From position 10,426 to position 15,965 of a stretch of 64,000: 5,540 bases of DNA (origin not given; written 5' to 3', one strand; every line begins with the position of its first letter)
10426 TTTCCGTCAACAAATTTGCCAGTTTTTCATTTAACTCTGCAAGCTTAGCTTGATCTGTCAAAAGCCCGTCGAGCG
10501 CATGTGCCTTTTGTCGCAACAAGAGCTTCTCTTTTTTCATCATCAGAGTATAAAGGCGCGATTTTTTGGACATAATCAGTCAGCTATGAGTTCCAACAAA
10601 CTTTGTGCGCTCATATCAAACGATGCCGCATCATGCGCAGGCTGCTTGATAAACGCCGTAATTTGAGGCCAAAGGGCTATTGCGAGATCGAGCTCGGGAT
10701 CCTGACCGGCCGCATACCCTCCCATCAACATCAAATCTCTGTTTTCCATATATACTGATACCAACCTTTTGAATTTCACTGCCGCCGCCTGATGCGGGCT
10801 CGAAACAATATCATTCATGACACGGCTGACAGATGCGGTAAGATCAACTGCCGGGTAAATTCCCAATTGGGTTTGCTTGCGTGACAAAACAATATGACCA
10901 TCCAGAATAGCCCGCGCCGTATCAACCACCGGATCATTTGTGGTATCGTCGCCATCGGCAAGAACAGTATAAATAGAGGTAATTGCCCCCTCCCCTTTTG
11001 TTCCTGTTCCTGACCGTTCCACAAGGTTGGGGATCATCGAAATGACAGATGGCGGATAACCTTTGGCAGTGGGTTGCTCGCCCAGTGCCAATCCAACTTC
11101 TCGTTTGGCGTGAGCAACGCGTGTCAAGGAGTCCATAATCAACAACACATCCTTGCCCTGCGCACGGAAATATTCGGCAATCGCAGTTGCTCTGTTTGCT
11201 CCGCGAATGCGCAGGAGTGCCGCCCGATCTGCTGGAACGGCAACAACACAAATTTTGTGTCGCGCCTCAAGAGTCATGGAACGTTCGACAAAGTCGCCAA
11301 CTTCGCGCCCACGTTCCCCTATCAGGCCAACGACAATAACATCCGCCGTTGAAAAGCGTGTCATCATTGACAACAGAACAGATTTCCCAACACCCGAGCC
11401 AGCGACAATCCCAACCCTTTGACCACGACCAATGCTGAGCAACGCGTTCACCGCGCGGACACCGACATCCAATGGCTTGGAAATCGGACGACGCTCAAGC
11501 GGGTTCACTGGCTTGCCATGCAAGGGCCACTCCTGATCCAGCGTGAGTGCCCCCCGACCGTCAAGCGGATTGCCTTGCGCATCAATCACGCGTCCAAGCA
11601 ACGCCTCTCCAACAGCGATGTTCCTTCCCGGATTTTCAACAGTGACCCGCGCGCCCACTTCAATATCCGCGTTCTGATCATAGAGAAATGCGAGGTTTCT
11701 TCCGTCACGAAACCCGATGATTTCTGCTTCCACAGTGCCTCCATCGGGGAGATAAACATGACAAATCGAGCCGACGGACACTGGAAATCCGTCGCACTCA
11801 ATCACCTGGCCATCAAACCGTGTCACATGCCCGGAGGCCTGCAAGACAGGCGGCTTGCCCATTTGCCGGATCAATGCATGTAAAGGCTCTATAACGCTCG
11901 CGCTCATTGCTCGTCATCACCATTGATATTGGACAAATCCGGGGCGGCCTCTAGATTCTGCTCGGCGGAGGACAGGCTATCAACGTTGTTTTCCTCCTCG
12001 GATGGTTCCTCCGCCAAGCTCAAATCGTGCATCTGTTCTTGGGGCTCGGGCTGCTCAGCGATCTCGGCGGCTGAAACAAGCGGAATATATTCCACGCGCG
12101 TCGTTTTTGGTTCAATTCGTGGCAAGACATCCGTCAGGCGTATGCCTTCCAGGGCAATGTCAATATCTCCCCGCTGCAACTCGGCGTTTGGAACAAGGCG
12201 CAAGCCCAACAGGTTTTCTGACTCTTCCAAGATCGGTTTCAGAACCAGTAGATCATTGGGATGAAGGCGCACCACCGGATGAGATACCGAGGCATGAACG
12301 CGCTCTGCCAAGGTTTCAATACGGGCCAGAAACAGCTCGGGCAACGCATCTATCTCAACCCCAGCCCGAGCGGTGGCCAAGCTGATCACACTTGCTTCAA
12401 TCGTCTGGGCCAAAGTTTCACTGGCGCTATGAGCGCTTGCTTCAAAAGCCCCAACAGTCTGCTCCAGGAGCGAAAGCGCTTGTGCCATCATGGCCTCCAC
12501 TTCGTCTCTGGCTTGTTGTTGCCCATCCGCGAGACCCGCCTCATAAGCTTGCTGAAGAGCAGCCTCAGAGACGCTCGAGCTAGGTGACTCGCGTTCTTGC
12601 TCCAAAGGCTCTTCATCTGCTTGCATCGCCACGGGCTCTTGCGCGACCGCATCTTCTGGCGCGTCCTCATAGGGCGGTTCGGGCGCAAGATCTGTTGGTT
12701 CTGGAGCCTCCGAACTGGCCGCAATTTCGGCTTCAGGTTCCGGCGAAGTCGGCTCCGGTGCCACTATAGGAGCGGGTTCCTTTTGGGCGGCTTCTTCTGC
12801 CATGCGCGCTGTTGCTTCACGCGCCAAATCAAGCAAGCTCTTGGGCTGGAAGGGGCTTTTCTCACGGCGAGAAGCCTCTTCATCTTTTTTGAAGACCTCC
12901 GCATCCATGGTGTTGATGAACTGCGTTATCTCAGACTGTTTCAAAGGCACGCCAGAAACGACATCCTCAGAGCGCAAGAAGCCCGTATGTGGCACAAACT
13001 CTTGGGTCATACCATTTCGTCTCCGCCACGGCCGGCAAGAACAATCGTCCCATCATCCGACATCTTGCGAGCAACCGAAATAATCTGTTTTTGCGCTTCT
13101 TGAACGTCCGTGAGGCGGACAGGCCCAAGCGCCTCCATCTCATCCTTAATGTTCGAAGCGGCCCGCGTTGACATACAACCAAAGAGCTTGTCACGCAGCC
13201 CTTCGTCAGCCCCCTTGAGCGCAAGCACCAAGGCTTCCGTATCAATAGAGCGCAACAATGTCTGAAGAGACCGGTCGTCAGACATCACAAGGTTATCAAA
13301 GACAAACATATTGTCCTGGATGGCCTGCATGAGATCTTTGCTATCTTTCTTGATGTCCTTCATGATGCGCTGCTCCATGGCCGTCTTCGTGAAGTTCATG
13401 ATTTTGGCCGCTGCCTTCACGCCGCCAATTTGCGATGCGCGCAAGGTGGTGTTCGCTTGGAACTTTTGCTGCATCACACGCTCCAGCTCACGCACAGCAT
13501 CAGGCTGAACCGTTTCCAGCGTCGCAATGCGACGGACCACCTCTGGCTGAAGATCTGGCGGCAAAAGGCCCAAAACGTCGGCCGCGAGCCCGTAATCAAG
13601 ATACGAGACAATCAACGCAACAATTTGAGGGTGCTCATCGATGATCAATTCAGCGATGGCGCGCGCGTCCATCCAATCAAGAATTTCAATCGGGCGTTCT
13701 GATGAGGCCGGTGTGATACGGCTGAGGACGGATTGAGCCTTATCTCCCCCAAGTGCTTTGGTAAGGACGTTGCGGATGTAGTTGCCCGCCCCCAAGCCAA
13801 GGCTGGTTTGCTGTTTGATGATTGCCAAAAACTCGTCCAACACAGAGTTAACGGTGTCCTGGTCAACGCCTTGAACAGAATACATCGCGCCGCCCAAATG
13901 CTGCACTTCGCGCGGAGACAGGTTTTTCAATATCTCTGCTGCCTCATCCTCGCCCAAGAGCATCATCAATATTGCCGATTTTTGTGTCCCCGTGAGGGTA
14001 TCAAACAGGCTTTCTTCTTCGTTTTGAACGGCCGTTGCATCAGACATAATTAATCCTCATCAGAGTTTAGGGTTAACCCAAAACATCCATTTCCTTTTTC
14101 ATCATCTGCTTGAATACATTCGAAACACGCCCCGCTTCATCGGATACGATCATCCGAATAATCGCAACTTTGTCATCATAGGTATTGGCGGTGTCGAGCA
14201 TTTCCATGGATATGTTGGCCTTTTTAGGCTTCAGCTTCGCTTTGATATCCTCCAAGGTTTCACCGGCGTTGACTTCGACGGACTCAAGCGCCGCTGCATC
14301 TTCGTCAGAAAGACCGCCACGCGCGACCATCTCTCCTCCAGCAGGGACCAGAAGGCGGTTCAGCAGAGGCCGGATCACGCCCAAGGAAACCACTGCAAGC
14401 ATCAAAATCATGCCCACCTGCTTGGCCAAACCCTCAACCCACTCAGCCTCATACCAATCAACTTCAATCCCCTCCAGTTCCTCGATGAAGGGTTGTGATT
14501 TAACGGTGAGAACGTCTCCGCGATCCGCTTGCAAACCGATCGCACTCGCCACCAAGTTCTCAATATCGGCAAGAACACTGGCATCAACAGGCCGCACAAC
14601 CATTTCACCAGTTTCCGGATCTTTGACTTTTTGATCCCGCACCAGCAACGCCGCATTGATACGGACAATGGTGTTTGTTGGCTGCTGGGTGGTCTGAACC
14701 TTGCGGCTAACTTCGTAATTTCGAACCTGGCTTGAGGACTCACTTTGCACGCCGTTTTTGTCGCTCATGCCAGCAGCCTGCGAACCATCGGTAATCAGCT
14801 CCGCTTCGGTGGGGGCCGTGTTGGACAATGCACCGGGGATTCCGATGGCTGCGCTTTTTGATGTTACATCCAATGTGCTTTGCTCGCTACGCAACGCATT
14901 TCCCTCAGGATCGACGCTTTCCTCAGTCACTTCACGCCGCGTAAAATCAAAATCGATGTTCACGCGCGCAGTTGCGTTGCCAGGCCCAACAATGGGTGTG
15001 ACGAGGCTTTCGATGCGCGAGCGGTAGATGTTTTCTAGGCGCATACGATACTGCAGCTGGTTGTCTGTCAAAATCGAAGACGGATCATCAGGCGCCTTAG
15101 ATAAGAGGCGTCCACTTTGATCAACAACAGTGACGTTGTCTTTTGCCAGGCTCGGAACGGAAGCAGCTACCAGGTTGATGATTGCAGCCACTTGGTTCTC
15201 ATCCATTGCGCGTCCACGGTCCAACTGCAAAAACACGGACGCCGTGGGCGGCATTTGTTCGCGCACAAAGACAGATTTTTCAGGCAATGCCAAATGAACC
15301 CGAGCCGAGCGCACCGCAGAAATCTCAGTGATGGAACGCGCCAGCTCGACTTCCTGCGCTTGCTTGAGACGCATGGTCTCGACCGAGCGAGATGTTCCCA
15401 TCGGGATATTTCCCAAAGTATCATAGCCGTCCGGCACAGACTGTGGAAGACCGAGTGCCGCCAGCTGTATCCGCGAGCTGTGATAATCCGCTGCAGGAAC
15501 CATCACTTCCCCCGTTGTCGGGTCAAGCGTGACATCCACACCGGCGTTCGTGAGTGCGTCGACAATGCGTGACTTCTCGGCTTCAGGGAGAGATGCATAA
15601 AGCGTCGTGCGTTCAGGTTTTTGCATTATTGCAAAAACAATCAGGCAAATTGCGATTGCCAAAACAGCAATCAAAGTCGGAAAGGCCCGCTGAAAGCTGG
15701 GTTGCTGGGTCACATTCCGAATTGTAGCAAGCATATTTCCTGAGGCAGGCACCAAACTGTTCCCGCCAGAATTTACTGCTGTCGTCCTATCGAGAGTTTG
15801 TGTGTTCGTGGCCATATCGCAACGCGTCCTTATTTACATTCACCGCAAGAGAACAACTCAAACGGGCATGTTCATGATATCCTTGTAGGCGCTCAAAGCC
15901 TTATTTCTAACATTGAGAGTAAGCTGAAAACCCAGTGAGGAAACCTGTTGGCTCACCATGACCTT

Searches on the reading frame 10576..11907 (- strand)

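Call 66: search_protein_families(library=pfam, proteins=[window:10576-11907:-], max_evalue=0.00001)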
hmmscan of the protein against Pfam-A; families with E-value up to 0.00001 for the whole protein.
window:10576-11907:- (443 aa): 2 families
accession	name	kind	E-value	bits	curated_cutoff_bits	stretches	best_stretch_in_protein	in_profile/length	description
PF00006.31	ATP-synt_ab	-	3.1e-75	252.9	29.5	1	149-361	1-213/213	ATP synthase alpha/beta family, nucleotide-binding domain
PF18269.6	T3SS_ATPase_C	-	1.8e-23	82.6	22.7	1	368-438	1-71/72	T3SS EscN ATPase C-terminal domain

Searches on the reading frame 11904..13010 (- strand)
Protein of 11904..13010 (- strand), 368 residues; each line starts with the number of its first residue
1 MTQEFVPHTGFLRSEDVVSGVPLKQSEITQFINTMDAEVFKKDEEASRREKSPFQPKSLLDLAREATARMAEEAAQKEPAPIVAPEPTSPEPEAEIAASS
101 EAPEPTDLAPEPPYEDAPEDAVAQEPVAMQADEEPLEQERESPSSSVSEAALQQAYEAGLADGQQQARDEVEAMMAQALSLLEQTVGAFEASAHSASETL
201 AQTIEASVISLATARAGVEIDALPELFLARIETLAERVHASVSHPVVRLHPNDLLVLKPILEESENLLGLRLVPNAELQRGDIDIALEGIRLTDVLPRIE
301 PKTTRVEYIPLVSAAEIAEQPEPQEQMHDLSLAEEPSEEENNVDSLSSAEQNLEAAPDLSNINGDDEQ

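Call 66: search_protein_families(library=pfam, proteins=[window:11904-13010:-], max_evalue=0.00001)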
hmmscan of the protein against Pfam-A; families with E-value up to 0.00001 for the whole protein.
window:11904-13010:- (368 aa): 1 family
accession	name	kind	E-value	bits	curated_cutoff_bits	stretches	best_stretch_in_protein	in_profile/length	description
PF02108.21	FliH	-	1.2e-09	38.6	24.1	1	179-285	4-110/128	Flagellar assembly protein FliH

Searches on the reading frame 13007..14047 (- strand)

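Call 66: search_protein_families(library=pfam, proteins=[window:13007-14047:-], max_evalue=0.00001)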
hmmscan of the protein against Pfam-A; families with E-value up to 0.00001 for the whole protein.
window:13007-14047:- (346 aa): 4 families
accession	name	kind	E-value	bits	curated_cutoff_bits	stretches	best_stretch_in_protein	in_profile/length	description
PF01706.21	FliG_C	-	1e-41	142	23.3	1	231-337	2-108/108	FliG C-terminal domain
PF14842.11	FliG_N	-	4.5e-40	136.9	25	1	17-119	1-103/104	FliG N-terminal domain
PF14841.11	FliG_M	-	4.4e-30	104.2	25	1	129-201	2-74/76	FliG middle domain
PF03448.22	MgtE_N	-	2.9e-06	28.2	25.9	0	115-174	26-85/102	MgtE intracellular N domain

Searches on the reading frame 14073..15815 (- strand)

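Call 66: search_protein_families(library=pfam, proteins=[window:14073-15815:-], max_evalue=0.00001)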
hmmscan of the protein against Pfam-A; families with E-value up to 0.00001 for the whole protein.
window:14073-15815:- (580 aa): 2 families
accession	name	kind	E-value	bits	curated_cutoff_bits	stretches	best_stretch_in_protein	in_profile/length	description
PF01514.23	YscJ_FliF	-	3.4e-57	193.6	24.4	1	64-239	1-178/179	Secretory protein of YscJ/FliF family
PF08345.17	YscJ_FliF_C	-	6.4e-36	124.4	23.8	1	273-443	2-147/147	Flagellar M-ring protein C-terminal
